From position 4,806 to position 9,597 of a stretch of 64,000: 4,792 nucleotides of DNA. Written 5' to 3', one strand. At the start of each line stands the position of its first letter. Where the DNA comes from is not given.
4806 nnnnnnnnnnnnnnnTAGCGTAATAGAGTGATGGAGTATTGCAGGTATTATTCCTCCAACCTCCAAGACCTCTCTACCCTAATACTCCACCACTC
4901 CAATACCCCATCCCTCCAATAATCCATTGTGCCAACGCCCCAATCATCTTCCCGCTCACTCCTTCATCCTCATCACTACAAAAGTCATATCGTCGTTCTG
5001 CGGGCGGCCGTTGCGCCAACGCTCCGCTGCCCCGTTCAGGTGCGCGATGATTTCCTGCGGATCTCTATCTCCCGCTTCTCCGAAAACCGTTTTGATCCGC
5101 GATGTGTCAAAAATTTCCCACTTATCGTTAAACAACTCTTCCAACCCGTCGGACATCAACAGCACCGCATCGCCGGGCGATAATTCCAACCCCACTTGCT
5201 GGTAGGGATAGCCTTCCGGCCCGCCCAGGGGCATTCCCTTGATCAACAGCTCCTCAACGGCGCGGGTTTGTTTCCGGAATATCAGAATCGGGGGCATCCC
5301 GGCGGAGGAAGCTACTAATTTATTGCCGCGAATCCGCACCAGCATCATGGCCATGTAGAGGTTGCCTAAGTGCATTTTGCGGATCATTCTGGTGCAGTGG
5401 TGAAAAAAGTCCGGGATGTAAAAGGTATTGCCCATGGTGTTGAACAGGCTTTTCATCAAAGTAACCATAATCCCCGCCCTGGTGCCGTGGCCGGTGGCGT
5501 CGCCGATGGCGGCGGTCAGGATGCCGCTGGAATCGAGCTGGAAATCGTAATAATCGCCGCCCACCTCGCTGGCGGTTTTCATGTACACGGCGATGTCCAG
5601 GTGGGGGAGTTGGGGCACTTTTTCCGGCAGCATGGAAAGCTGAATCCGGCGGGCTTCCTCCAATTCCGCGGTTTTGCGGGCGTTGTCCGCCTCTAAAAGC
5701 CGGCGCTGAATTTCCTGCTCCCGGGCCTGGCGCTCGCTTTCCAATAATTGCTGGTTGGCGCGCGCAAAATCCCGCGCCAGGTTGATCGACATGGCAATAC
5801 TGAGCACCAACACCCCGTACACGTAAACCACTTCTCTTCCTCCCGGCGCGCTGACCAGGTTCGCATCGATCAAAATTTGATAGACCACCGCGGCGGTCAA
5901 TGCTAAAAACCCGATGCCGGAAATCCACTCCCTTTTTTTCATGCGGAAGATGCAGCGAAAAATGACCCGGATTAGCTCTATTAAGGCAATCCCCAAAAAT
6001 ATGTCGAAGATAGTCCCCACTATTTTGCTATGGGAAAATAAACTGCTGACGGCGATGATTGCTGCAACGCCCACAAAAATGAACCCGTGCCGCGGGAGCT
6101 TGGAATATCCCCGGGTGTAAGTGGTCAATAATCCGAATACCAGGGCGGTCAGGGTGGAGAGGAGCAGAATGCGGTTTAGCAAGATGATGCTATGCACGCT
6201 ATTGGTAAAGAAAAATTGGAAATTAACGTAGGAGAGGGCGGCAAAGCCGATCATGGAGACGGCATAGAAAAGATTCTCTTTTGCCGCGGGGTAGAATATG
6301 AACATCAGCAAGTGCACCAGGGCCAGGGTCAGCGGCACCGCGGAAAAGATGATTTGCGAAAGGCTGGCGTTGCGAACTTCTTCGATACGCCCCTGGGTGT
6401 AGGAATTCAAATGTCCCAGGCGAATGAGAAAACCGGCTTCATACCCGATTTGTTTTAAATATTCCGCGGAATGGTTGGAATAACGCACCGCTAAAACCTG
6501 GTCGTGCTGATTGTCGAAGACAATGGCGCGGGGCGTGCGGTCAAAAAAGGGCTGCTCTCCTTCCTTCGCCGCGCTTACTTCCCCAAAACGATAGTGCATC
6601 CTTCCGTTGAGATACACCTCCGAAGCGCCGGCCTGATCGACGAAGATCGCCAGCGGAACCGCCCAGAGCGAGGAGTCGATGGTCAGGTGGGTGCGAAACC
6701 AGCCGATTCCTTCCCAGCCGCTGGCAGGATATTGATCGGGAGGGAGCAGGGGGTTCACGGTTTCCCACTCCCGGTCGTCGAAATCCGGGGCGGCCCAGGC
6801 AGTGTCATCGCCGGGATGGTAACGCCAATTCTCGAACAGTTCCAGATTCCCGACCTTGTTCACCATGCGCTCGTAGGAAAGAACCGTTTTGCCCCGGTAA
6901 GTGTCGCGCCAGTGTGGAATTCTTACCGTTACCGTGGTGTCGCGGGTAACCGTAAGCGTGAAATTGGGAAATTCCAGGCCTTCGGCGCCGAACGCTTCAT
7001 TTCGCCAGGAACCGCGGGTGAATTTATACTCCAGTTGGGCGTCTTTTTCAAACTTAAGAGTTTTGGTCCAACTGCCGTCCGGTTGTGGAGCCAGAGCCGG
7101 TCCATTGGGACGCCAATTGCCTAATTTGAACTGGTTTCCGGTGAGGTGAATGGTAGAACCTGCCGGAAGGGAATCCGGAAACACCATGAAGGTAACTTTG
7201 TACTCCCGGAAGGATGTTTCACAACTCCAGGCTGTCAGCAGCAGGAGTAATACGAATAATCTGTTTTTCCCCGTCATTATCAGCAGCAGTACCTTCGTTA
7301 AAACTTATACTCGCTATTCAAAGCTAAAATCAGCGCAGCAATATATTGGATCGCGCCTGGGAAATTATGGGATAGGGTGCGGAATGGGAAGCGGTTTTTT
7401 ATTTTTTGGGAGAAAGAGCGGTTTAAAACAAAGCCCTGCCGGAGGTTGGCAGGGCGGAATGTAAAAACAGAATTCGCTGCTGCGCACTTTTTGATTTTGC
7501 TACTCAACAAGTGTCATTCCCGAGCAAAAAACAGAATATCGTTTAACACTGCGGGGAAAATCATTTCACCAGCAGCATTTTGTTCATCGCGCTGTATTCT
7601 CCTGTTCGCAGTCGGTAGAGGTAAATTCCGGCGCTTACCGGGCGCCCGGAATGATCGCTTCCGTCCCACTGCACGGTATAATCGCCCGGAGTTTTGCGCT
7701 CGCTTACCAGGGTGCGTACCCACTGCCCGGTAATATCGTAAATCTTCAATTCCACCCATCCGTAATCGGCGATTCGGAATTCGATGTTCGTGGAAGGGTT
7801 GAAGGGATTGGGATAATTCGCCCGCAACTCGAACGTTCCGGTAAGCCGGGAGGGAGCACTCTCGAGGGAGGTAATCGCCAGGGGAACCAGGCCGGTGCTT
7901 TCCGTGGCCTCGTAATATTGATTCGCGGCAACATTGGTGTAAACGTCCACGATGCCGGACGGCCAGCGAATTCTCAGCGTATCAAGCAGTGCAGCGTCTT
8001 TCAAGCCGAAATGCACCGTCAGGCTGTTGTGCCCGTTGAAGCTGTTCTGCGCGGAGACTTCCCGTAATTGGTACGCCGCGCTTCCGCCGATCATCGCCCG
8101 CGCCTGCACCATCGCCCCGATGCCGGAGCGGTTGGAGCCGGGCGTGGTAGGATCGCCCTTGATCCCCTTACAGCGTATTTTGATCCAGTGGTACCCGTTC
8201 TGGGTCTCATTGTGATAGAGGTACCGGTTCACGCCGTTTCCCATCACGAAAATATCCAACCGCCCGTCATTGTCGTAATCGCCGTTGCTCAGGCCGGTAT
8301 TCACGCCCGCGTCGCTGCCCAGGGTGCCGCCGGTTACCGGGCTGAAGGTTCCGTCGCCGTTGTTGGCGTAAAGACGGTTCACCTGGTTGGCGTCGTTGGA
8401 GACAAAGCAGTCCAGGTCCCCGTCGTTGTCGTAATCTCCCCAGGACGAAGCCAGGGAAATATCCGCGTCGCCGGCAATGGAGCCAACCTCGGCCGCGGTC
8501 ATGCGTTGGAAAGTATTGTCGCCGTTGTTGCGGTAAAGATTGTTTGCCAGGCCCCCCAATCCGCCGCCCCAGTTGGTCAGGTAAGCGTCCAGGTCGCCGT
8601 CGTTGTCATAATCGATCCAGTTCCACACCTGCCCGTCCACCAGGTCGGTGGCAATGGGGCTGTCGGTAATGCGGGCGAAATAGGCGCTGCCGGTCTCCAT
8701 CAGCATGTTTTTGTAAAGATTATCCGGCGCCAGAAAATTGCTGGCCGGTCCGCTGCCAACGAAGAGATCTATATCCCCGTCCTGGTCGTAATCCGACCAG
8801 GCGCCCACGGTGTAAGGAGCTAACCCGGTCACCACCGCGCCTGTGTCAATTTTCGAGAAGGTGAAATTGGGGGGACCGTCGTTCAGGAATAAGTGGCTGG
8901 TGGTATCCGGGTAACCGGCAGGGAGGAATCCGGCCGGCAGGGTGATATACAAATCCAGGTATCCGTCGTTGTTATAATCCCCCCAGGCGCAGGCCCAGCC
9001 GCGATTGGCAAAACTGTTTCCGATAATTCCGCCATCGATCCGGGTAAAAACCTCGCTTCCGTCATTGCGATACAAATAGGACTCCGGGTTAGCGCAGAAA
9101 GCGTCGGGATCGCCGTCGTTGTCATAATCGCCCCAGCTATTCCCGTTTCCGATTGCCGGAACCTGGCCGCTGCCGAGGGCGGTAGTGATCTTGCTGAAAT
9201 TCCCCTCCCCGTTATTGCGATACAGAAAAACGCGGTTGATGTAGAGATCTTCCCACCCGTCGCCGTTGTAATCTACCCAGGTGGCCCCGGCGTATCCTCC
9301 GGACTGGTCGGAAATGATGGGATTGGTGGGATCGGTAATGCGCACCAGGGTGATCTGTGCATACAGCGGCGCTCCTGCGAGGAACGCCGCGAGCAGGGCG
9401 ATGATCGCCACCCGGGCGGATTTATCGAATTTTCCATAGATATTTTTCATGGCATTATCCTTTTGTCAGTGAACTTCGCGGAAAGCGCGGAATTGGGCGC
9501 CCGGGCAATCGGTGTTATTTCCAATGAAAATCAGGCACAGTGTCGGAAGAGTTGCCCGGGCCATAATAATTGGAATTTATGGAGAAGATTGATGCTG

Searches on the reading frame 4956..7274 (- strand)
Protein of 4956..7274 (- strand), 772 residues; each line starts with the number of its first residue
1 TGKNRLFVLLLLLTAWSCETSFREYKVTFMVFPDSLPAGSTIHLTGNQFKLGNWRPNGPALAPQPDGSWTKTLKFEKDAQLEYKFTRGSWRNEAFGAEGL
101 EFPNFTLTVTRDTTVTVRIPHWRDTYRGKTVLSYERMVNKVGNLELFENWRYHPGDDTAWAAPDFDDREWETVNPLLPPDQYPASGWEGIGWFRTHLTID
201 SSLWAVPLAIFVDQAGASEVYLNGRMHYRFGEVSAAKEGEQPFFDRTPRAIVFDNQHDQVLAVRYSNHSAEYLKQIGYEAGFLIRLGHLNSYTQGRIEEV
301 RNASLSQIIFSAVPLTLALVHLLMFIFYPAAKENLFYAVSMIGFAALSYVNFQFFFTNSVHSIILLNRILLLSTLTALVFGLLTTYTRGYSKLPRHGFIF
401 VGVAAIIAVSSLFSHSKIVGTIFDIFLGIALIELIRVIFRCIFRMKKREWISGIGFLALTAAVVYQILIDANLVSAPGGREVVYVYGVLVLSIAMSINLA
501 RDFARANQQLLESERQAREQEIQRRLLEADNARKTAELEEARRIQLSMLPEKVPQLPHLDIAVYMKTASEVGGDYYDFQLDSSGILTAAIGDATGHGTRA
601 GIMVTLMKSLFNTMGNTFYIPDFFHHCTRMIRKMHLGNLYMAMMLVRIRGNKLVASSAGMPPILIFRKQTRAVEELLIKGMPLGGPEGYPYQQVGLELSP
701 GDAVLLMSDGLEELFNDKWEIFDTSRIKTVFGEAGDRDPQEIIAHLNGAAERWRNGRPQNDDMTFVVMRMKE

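Call 58: search_protein_families(library=pfam, proteins=[window:4956-7274:-], max_evalue=0.0001)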
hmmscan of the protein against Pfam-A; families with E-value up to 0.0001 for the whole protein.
window:4956-7274:- (772 aa): 3 families
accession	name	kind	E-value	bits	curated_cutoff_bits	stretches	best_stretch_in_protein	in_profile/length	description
PF07228.17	SpoIIE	-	4.2e-31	108.8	25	1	586-770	5-191/192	Stage II sporulation protein E (SpoIIE)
PF00686.25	CBM_20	-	3e-08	33.8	23.3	1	26-92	3-73/97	Starch binding domain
PF07695.17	7TMR-DISM_7TM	-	1.2e-06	29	29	1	305-500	3-203/205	7TM diverse intracellular signalling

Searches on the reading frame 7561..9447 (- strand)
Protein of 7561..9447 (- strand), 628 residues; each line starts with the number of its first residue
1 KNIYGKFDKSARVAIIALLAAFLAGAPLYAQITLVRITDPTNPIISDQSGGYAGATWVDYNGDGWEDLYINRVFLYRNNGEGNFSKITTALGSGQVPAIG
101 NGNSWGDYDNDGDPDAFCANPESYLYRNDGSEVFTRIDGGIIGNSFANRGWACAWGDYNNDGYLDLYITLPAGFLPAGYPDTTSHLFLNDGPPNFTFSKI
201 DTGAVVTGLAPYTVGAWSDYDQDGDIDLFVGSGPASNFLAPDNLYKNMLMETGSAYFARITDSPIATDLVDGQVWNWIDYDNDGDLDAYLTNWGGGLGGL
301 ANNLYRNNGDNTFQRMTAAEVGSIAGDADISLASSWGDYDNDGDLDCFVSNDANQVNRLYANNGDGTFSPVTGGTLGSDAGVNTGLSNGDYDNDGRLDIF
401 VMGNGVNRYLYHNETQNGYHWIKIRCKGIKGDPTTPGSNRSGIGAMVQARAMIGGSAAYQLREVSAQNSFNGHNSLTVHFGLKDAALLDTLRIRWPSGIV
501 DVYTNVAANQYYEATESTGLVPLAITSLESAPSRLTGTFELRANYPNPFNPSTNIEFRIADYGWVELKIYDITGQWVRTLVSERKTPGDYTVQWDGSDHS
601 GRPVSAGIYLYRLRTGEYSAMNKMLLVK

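Call 58: search_protein_families(library=pfam, proteins=[window:7561-9447:-], max_evalue=0.0001)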
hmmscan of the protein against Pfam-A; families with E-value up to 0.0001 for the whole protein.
window:7561-9447:- (628 aa): 5 families
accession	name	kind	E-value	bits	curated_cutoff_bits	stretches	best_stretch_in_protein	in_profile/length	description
PF13517.12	FG-GAP_3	-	2.7e-40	137.2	26.9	4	338-401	1-61/61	FG-GAP-like repeat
PF07593.17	UnbV_ASPIC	-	6.9e-17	61.5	23.4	1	442-512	1-67/68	ASPIC and UnbV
PF01839.29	FG-GAP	-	2.1e-10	40.7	22.1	0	150-174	2-26/37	FG-GAP repeat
PF13860.13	FlgD_ig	-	8.4e-10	38.9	27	1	565-612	25-72/79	FlgD Ig-like domain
PF18962.6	Por_Secre_tail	-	6.1e-06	26.9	27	1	545-624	2-73/75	Secretion system C-terminal sorting domain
